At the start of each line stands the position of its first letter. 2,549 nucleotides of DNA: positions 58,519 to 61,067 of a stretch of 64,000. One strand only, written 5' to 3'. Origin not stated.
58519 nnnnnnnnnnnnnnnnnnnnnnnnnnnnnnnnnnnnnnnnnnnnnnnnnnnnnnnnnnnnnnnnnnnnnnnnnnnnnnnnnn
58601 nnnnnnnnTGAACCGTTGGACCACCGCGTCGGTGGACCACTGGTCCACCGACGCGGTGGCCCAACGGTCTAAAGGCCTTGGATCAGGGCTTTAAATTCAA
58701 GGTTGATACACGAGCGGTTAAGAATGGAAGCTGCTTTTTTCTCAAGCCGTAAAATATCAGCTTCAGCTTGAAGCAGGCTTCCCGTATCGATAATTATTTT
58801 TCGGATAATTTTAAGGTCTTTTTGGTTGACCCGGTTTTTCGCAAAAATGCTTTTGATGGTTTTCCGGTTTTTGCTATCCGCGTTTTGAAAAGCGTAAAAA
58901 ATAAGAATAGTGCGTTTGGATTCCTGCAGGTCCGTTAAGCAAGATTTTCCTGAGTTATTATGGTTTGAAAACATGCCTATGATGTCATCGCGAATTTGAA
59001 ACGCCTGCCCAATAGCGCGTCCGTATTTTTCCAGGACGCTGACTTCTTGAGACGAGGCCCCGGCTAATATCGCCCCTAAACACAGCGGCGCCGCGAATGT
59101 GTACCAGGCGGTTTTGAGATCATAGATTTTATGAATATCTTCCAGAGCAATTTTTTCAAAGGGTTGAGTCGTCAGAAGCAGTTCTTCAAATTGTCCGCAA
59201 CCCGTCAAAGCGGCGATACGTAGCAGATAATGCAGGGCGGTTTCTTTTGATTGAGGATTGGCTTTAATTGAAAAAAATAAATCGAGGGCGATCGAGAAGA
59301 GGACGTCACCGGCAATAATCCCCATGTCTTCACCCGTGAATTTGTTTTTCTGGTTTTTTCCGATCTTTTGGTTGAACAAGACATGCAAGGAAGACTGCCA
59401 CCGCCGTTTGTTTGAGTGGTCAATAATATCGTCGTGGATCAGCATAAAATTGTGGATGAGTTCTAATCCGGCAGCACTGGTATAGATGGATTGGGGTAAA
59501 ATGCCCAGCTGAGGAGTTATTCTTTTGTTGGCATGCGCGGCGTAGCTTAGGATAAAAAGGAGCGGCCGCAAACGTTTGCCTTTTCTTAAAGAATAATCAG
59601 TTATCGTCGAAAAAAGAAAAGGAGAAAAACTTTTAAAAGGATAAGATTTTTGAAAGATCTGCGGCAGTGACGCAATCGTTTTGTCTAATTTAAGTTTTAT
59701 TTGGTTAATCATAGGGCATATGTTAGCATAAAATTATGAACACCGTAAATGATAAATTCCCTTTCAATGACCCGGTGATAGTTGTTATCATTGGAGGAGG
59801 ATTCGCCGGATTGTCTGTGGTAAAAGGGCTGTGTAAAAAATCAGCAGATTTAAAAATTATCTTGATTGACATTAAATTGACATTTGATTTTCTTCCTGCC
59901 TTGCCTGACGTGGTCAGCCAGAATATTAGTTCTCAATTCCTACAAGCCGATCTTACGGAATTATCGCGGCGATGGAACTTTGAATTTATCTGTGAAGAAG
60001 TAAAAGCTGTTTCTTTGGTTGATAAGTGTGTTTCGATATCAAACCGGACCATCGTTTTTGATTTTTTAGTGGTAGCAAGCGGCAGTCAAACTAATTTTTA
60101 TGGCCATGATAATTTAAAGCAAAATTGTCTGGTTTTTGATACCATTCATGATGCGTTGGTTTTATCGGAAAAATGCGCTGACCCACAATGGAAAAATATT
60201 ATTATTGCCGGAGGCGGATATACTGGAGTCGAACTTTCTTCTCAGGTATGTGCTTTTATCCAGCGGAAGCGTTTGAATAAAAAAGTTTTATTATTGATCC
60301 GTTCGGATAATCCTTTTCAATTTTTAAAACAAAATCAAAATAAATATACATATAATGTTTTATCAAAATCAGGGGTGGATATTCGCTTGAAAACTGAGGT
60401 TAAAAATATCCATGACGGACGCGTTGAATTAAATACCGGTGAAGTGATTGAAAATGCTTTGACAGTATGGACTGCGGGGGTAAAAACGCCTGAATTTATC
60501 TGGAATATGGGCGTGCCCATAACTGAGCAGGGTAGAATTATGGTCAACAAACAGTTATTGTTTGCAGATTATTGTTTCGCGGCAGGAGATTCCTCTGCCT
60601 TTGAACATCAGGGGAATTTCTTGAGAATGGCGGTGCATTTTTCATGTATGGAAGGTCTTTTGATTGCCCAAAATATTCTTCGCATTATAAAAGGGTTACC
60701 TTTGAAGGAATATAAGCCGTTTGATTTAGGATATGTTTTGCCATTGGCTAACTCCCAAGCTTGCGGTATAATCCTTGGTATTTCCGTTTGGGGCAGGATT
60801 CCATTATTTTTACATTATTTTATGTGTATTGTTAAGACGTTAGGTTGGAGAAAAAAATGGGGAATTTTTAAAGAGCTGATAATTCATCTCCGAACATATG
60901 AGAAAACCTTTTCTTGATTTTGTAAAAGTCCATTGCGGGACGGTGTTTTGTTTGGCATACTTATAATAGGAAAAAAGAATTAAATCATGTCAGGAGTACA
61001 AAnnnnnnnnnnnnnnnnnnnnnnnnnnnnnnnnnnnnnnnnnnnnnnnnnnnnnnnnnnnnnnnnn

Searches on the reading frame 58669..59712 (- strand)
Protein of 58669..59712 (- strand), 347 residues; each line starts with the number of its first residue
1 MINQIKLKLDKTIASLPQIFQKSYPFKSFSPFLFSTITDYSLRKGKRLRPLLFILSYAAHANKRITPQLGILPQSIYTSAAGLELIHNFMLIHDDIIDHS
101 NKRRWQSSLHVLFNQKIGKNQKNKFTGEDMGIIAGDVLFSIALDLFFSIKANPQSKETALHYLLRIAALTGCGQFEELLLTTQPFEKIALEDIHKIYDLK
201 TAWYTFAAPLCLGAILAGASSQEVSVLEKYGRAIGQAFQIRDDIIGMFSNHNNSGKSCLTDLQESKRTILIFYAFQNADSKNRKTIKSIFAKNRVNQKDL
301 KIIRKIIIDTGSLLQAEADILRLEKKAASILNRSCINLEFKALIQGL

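Call 54: search_protein_families(library=pfam, proteins=[window:58669-59712:-], max_evalue=0.001)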
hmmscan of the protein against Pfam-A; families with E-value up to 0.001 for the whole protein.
window:58669-59712:- (347 aa): 1 family
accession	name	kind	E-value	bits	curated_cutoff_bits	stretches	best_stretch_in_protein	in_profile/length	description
PF00348.22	polyprenyl_synt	-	8.3e-51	173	27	1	34-304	4-248/251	Polyprenyl synthetase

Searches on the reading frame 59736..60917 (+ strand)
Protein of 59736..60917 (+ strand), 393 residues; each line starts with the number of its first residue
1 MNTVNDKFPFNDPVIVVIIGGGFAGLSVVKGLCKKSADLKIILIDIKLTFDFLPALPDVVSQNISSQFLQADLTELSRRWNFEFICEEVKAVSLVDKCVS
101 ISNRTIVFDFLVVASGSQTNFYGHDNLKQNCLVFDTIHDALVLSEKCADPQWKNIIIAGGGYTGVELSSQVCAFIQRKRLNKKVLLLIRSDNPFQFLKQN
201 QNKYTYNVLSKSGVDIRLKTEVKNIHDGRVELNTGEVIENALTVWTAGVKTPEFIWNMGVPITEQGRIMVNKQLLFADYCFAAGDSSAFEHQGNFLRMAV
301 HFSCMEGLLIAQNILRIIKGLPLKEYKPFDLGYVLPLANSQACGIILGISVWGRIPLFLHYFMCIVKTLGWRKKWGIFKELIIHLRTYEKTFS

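Call 54: search_protein_families(library=pfam, proteins=[window:59736-60917:+], max_evalue=0.001)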
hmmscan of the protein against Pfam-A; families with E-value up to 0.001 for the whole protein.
window:59736-60917:+ (393 aa): 3 families
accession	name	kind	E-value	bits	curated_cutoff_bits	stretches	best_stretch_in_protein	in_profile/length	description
PF07992.20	Pyr_redox_2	-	4.2e-32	112.2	26.1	1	16-287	3-277/291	Pyridine nucleotide-disulphide oxidoreductase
PF00070.33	Pyr_redox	-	5.8e-11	43.2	22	1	155-229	2-73/82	Pyridine nucleotide-disulphide oxidoreductase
PF13454.12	NAD_binding_9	-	0.00078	19.9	21.8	0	17-45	1-31/155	FAD-NAD(P)-binding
